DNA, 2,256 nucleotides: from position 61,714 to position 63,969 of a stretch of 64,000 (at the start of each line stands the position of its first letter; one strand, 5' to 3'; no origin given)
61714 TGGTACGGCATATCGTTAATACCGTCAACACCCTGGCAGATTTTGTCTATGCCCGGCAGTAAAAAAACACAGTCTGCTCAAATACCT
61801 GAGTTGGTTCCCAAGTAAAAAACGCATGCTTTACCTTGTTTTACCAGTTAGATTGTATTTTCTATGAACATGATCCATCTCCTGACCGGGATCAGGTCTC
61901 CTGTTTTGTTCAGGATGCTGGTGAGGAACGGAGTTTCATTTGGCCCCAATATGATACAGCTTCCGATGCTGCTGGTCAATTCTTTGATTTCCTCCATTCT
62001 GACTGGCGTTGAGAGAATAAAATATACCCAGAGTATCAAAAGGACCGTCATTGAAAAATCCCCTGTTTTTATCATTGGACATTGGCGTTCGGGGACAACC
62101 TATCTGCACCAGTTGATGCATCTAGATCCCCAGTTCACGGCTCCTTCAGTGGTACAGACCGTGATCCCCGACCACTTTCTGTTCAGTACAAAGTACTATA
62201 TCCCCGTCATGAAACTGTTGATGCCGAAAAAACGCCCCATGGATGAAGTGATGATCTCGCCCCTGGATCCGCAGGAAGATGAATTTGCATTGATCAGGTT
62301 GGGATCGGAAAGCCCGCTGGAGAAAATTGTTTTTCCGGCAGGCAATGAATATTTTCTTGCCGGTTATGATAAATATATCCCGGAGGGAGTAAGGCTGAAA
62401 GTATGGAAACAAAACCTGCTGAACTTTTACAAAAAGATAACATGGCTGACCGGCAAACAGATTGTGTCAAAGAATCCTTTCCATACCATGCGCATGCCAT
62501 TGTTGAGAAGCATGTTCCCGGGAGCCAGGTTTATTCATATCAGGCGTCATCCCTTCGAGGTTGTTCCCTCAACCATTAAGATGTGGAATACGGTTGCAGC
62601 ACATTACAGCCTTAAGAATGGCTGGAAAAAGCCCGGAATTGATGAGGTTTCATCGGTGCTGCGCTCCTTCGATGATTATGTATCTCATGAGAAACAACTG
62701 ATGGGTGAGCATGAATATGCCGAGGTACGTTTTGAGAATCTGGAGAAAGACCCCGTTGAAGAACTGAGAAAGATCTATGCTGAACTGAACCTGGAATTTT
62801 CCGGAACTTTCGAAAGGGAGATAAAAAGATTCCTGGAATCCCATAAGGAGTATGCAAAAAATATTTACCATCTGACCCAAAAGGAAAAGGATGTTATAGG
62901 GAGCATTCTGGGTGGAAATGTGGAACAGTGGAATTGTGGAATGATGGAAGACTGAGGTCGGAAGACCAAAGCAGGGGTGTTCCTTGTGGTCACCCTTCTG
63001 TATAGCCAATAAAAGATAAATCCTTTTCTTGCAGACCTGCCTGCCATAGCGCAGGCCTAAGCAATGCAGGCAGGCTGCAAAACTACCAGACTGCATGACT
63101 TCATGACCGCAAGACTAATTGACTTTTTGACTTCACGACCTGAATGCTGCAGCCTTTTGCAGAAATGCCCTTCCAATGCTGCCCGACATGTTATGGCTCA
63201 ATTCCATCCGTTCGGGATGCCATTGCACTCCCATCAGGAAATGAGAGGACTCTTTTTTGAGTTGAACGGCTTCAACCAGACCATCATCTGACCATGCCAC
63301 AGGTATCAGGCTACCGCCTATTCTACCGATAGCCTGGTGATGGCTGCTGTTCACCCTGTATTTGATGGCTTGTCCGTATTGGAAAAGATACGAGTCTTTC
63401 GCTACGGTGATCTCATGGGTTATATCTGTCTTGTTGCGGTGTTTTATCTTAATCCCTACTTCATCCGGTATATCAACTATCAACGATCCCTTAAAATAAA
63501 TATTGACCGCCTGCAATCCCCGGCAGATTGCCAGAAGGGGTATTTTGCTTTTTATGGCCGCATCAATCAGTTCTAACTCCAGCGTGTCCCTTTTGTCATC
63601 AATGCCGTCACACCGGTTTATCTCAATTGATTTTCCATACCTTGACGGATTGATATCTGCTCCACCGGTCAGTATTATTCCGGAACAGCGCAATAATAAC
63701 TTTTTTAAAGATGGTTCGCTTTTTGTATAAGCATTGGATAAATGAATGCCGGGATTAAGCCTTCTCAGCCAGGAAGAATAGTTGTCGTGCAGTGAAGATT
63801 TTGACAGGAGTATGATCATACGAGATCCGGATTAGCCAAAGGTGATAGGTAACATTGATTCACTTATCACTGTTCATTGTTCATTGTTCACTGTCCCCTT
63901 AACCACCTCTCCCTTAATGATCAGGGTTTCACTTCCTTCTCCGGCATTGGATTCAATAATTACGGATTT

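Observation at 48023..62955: Compact DarA/DarB + KS/CLF + BtrH-like + sulfotransferase cluster: a candidate new resorcinol-type lipid pathway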

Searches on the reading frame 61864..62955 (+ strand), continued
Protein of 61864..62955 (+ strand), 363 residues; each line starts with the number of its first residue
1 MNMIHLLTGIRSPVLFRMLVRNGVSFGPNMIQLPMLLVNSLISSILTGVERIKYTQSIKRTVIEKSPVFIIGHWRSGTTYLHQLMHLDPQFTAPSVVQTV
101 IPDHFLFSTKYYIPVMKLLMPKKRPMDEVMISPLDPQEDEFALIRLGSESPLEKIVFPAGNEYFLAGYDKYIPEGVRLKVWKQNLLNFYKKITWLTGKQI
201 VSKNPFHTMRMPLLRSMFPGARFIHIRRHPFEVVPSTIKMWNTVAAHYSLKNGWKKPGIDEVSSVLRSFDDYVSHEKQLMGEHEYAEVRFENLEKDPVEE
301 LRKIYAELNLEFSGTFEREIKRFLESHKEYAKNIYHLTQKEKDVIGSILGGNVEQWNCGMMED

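Call 87: search_protein_families(library=ncbifam, proteins=[L050:1200-2708:+, L050:49-1203:+, L050:4359-4736:+, L052:679-1941:-, L052:1922-2650:-, L052:2653-4038:-, L052:4855-5103:+, L052:5103-5999:+, L052:7101-7523:+, L052:7520-7987:+], max_evalue=0.000001)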
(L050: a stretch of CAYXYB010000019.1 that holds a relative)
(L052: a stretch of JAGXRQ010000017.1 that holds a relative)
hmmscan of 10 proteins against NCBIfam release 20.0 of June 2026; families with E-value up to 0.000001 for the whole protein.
L050:1200-2708:+ (502 aa): 10 families
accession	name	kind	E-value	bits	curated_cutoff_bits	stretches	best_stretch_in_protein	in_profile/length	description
TIGR02733.1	desat_CrtD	equivalog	2e-27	96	549.7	2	5-77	3-75/492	C-3',4' desaturase CrtD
TIGR02730.1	carot_isom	equivalog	1.1e-18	67.3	586.9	1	4-493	1-491/493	carotenoid isomerase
TIGR02734.1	crtI_fam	subfamily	4e-17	62.1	238.1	1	7-302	2-304/504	phytoene desaturase family protein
NF045637.1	carotdesatCrtDProt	equivalog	1.2e-14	53.8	580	0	7-55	2-50/485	1-hydroxycarotenoid 3,4-desaturase CrtD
NF045689.1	BCarotKetCrtO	equivalog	9e-13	47.6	1000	0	1-41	1-41/563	beta-carotene ketolase CrtO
NF058655.1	CrtID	equivalog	5.8e-12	45.2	640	1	7-270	2-272/478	bifunctional phytoene desaturase/3,4-desaturase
NF005560.0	PRK07233.1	equivalog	7.5e-11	41.5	252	1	6-64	3-61/435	hypothetical protein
NF042421.1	hydcarot_desat_CrtD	equivalog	2.8e-08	32.6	500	1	7-133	5-126/487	1-hydroxycarotenoid 3,4-desaturase CrtD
TIGR03467.1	HpnE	equivalog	1.2e-07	31.4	283.05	0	7-50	2-45/430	hydroxysqualene dehydroxylase HpnE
NF004945.0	PRK06292.2-3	equivalog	7.6e-07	28.4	494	0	1-42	1-42/457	dihydrolipoyl dehydrogenase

L050:49-1203:+ (384 aa): 5 families
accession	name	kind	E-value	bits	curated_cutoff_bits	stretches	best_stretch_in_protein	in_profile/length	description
TIGR00530.1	AGP_acyltrn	subfamily_domain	4.2e-17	62.1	102.95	1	2-106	20-129/130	1-acylglycerol-3-phosphate O-acyltransferase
NF006386.0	PRK08633.1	equivalog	6.8e-12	43.9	1221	1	1-108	444-553/1147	acyl-[ACP]--phospholipid O-acyltransferase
NF043040.1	corrin_prot_MT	hypoth_equivalog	3.1e-08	33.3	180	1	203-321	33-157/216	corrinoid protein-associated methyltransferase CpaM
NF005291.0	PRK06814.1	equivalog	8e-08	30.6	1349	1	2-113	458-570/1140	acyl-[ACP]--phospholipid O-acyltransferase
TIGR02021.1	BchM-ChlM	equivalog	3.7e-07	29.8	158.9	1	212-298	56-142/218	magnesium protoporphyrin IX methyltransferase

L050:4359-4736:+ (125 aa): 12 families
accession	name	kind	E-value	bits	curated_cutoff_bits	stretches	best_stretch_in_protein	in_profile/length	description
NF011251.0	PRK14657.1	equivalog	1.2e-25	89.9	165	1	1-125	1-123/123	holo-[acyl-carrier-protein] synthase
NF011250.0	PRK14656.1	equivalog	7.7e-25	87.4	175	1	1-125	1-125/126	holo-[acyl-carrier-protein] synthase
NF011254.0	PRK14660.1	equivalog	1.3e-23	83.3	195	1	1-125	1-125/125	holo-[acyl-carrier-protein] synthase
TIGR00516.1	acpS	equivalog_domain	2.2e-21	76.4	59.8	1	1-124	1-121/125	holo-ACP synthase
TIGR00556.1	pantethn_trn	domain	9.3e-20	71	45.35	1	2-125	2-127/128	phosphopantetheine--protein transferase domain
NF000832.0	PRK00070.3-2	equivalog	9.4e-20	71.1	107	1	1-124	1-115/116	holo-ACP synthase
NF011256.0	PRK14662.1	equivalog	2.6e-18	66.6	150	1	1-125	1-119/123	4'-phosphopantetheinyl transferase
NF011253.0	PRK14659.1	equivalog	4.2e-18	66.1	156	1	1-124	1-120/123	holo-[acyl-carrier-protein] synthase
NF011257.0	PRK14663.1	equivalog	9.8e-13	48.2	186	1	5-124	3-118/123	holo-[acyl-carrier-protein] synthase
NF000831.0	PRK00070.3-1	equivalog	2.2e-10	40.5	124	1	2-124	3-128/130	holo-ACP synthase AcpS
NF000835.0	PRK00070.4-1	equivalog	8.2e-10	39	128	1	1-86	1-90/115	holo-ACP synthase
NF011255.0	PRK14661.1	equivalog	1e-08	35.3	209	1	1-124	1-108/169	holo-[acyl-carrier-protein] synthase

L052:679-1941:- (420 aa): 20 families
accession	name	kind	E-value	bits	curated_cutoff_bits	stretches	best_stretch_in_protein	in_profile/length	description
NF005935.0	PRK07967.1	equivalog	1e-117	393.4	630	1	14-418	1-404/406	beta-ketoacyl-ACP synthase I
TIGR03150.1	fabF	equivalog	3.6e-102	342.1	493.75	1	15-416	1-407/407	beta-ketoacyl-ACP synthase II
NF005589.0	PRK07314.1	subfamily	6.4e-101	338.1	387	1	14-418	3-412/413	beta-ketoacyl-ACP synthase II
NF006587.0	PRK09116.1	equivalog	1.7e-90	303.7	470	1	14-418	1-407/408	beta-ketoacyl-ACP synthase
NF004970.0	PRK06333.1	subfamily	4.1e-84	282.9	525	1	14-419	3-423/424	beta-ketoacyl-ACP synthase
NF006274.0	PRK08439.1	equivalog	4.1e-77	259.7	621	1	14-417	1-405/406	beta-ketoacyl-ACP synthase II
NF005076.0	PRK06501.1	equivalog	6.7e-69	232.8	629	1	151-416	151-421/425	beta-ketoacyl-ACP synthase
NF006434.0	PRK08722.1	equivalog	1.4e-68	231.7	759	1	14-418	3-414/414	beta-ketoacyl-ACP synthase II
NF005490.0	PRK07103.1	equivalog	2.4e-65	221.2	445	1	14-417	3-412/414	polyketide beta-ketoacyl:acyl carrier protein synthase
NF006618.0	PRK09185.1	subfamily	5e-59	200.3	407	1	14-417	2-392/394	beta-ketoacyl-ACP synthase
NF004618.0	PRK05952.1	equivalog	2e-56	191.6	455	1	144-417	116-382/384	beta-ketoacyl-ACP synthase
NF005916.1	PRK07910.1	equivalog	1e-54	186.1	560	1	14-415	11-415/418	KasA/KasB family beta-ketoacyl-ACP synthase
NF058662.1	cispenta_AmcF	equivalog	1.5e-45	155.8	325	1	17-416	2-368/369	cispentacin biosynthesis acyltransferase subunit AmcF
NF045894.1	PKS_plus_SDR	equivalog_domain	2.4e-31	108.3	1740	1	93-416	98-425/1515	type I polyketide synthase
NF040607.1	mycolic_Pks13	equivalog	4.3e-28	97.4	2100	1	93-418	196-526/1680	polyketide synthase Pks13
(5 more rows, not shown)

L052:1922-2650:- (242 aa): 229 families (the best 25 are shown)
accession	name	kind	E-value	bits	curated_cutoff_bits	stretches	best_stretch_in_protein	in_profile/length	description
NF053542.1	FlxB_rubin_SDR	equivalog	1.3e-116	388.4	340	1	2-240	1-239/239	flexirubin biosynthesis SDR family reductase FlxB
NF004200.0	PRK05653.1-5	equivalog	3.4e-87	292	273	1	2-240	3-241/242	3-oxoacyl-ACP reductase FabG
TIGR01830.1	3oxo_ACP_reduc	equivalog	6.2e-86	288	297.75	1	4-241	1-239/239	3-oxoacyl-[acyl-carrier-protein] reductase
NF004197.0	PRK05653.1-1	equivalog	4.7e-82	275.4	332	1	2-241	8-247/249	3-oxoacyl-ACP reductase FabG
TIGR01829.1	AcAcCoA_reduct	subfamily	9.7e-77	257.9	302.1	1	3-241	2-241/242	acetoacetyl-CoA reductase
NF004199.0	PRK05653.1-4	equivalog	1e-75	254.5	301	1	2-241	6-246/247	3-oxoacyl-ACP reductase FabG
NF009464.0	PRK12824.1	subfamily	3.6e-75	252.8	269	1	2-241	3-243/245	3-oxoacyl-ACP reductase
NF009466.0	PRK12826.1-2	subfamily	8.5e-75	251.4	222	1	3-241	5-245/248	3-oxoacyl-ACP reductase FabG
TIGR01831.1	fabG_rel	equivalog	8.8e-75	251.1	338.85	1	5-240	2-238/239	3-ketoacyl-ACP reductase FabG2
NF004198.0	PRK05653.1-3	equivalog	1.4e-69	234.3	296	1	2-241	8-247/248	3-oxoacyl-ACP reductase FabG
NF047420.2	EF_P_mod_YmfI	equivalog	1.3e-65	221.5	238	1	4-241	2-236/236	elongation factor P 5-aminopentanone reductase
NF005559.1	PRK07231.1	subfamily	5.7e-61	206.2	215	1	2-241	5-248/249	glucose 1-dehydrogenase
NF009547.0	PRK12936.1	subfamily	3.6e-60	203.6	436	1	3-240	8-242/245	3-ketoacyl-(acyl-carrier-protein) reductase NodG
NF040605.2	mycolic_FabG1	exception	2.7e-59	200.9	420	1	4-240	4-229/233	3-oxoacyl-ACP reductase FabG1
NF009546.0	PRK12935.1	equivalog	3.6e-59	200.3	418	1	2-241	7-246/247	acetoacetyl-CoA reductase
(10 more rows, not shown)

L052:2653-4038:- (461 aa): 8 families
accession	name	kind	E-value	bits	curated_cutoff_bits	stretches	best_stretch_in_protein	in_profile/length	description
NF053541.1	FlxA_rubin_TAL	equivalog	1.1e-224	746.6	700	1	1-451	52-496/498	flexirubin biosynthesis tyrosine ammonia-lyase FlxA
NF006871.0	PRK09367.1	subfamily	4.6e-128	428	524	1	2-456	64-497/505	histidine ammonia-lyase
TIGR01225.1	hutH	equivalog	7e-127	424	539.15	1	1-454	60-492/506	histidine ammonia-lyase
TIGR04475.1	Phe_D_beta_mut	equivalog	1.4e-111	373.7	800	1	2-450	63-508/510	phenylalanine aminomutase (D-beta-phenylalanine forming)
TIGR03832.1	Tyr_2_3_mutase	equivalog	1.8e-111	373.2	501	1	4-449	61-505/507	tyrosine 2,3-aminomutase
NF041222.1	BagA_FevW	exception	8.2e-76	255.7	1000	1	6-434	66-497/529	bagremycin/ferroverdin biosynthesis tyrosine ammonia-lyase BagA/FevW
TIGR01226.1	phe_am_lyase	equivalog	4e-71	240.3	519.15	1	9-430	99-522/680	phenylalanine ammonia-lyase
TIGR04473.1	taxol_Phe_23mut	exception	2.6e-47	161.5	1250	1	26-416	120-503/687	phenylalanine aminomutase (L-beta-phenylalanine forming)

L052:4855-5103:+ (82 aa): 13 families
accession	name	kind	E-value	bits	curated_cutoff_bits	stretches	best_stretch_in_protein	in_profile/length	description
NF002148.0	PRK00982.1-2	subfamily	6.2e-17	61.2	71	1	3-78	2-77/79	acyl carrier protein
NF003757.0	PRK05350.1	equivalog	4.7e-16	58.7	65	1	1-80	2-81/83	acyl carrier protein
NF002150.0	PRK00982.1-4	subfamily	1.8e-14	53.8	66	1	1-78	1-78/80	acyl carrier protein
NF040636.1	AcpM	exception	9.2e-14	51.2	146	1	3-76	3-76/93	meromycolate extension acyl carrier protein AcpM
NF002147.0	PRK00982.1-1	equivalog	1.1e-13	50.8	84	1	2-78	4-80/83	acyl carrier protein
TIGR00517.1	acyl_carrier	equivalog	1.2e-12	47.6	70.45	1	5-78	3-76/77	acyl carrier protein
NF009104.0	PRK12449.1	equivalog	4.8e-12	45.6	70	1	1-80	1-80/80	acyl carrier protein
NF002151.0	PRK00982.1-5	equivalog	2.6e-11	43.5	92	1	6-78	4-76/78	acyl carrier protein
NF005079.0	PRK06508.1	equivalog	1.8e-10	41.1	83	1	8-61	6-59/93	acyl carrier protein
NF002149.0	PRK00982.1-3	equivalog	2.3e-09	37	106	1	6-78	4-76/78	acyl carrier protein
NF004533.0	PRK05883.1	equivalog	2.8e-09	36.7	72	1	4-80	22-98/100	acyl carrier protein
NF058660.1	cispen_ACP_AmcB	equivalog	1.6e-08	34.6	80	1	8-76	4-76/80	cispentacin biosynthesis acyl carrier protein AmcB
NF006031.0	PRK08172.1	equivalog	1.7e-07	31.8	76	1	6-79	5-78/82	acyl carrier protein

L052:5103-5999:+ (298 aa): 6 families
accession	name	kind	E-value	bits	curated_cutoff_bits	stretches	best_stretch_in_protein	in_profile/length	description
NF006270.0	PRK08419.1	equivalog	6.7e-15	55.1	248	1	21-296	16-290/298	lipid A biosynthesis lauroyl acyltransferase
NF005919.0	PRK07920.1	equivalog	2.1e-11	43.4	209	1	91-294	98-293/311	phosphatidylinositol mannoside acyltransferase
NF005150.0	PRK06628.1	equivalog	1.4e-10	41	350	1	112-295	114-289/290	lipid A biosynthesis lauroyl acyltransferase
NF005120.0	PRK06553.1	equivalog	3.7e-09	36.3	273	1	97-295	117-307/308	lipid A biosynthesis lauroyl acyltransferase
NF004569.0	PRK05906.1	equivalog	4.1e-07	29.2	439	1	95-295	124-313/454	lipid A biosynthesis lauroyl acyltransferase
TIGR02207.1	lipid_A_htrB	subfamily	8.7e-07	28.6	297.8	1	95-295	103-292/303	LpxL/LpxP family Kdo(2)-lipid IV(A) lauroyl/palmitoleoyl acyltransferase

L052:7101-7523:+ (140 aa): 1 family
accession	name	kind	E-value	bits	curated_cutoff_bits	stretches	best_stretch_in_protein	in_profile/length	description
NF000582.1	PRK00006.1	equivalog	2.9e-08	33.7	113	1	6-135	3-135/137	3-hydroxyacyl-ACP dehydratase FabZ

L052:7520-7987:+ (155 aa): 3 families
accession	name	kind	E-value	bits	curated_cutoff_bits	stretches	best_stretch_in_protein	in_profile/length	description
NF006738.0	PRK09267.1-4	equivalog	2.1e-07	30.7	172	1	1-59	1-62/171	flavodoxin FldA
NF008316.0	PRK11104.1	equivalog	4.4e-07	29.9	142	0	1-74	1-79/177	menaquinone-dependent protoporphyrinogen IX dehydrogenase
NF045594.1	flavodox_BilS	equivalog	8.6e-07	29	155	0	3-104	1-101/160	flavodoxin family protein BilS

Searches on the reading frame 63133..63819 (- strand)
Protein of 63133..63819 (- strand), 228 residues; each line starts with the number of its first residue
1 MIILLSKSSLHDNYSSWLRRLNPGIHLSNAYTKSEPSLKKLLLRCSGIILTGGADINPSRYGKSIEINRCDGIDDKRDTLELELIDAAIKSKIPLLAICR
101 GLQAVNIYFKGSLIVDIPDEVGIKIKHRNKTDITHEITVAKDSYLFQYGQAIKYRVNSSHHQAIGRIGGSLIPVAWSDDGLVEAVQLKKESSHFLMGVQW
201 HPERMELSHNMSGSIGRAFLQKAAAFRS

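Call 4: search_protein_families(library=pfam, proteins=[window:63133-63819:-], max_evalue=0.01)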
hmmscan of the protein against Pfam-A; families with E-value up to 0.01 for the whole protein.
window:63133-63819:- (228 aa): 2 families
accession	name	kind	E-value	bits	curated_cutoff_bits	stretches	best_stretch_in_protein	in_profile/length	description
PF07722.19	Peptidase_C26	-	1.3e-46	159.5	20.5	1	30-203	44-219/219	Peptidase C26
PF00117.34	GATase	-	7e-13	49.1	22.8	1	78-205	58-174/190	Glutamine amidotransferase class-I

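Call 6: search_protein_families(library=ncbifam, proteins=[window:63133-63819:-], max_evalue=0.01)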
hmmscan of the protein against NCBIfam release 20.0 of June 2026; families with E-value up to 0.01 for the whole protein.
window:63133-63819:- (228 aa): 14 families
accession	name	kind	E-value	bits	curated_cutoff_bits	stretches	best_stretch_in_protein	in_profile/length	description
NF008471.0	PRK11366.1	equivalog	5.2e-22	78.5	266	1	27-212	43-233/254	gamma-glutamyl-gamma-aminobutyrate hydrolase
NF045546.1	GCDPHdlase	equivalog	9.1e-17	61.8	250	1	45-206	55-183/198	gamma-glutamyl-CDP-amidate hydrolase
NF001975.0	PRK00758.1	equivalog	2.6e-09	37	198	1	44-212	43-170/185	GMP synthase subunit A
TIGR00888.1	guaA_Nterm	equivalog_domain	7.4e-08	32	172.15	1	86-206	64-169/188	glutamine-hydrolyzing GMP synthase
NF011201.0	PRK14607.1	equivalog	6.3e-07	28.4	670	1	88-208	69-176/534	bifunctional anthranilate synthase component II/anthranilate phosphoribosyltransferase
NF010081.0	PRK13566.1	equivalog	1.5e-06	26.8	645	1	83-210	591-707/729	anthranilate synthase component I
NF000848.1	PRK00074.1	equivalog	4e-06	25.7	400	1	87-220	65-184/512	glutamine-hydrolyzing GMP synthase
NF003792.0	PRK05380.1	equivalog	1.3e-05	24.1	308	0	153-205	460-509/534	CTP synthase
NF005849.0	PRK07765.1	equivalog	2.6e-05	23.6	308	1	80-205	64-176/219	aminodeoxychorismate/anthranilate synthase component II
TIGR00566.1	trpG_papA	subfamily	4.6e-05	23.3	121.05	1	82-205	65-177/192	glutamine amidotransferase of anthranilate synthase or aminodeoxychorismate synthase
TIGR01815.1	TrpE-clade3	equivalog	0.00014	20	739.15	1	83-216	579-697/717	anthranilate synthase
TIGR00337.1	PyrG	equivalog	0.00048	18.9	462.75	0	84-130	365-410/526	glutamine hydrolyzing CTP synthase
TIGR01823.1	PabB-fungal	equivalog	0.0012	17.2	442.55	1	89-223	83-204/742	aminodeoxychorismate synthase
NF004169.0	PRK05637.1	equivalog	0.0045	16.6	332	0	82-115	65-97/210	anthranilate synthase component II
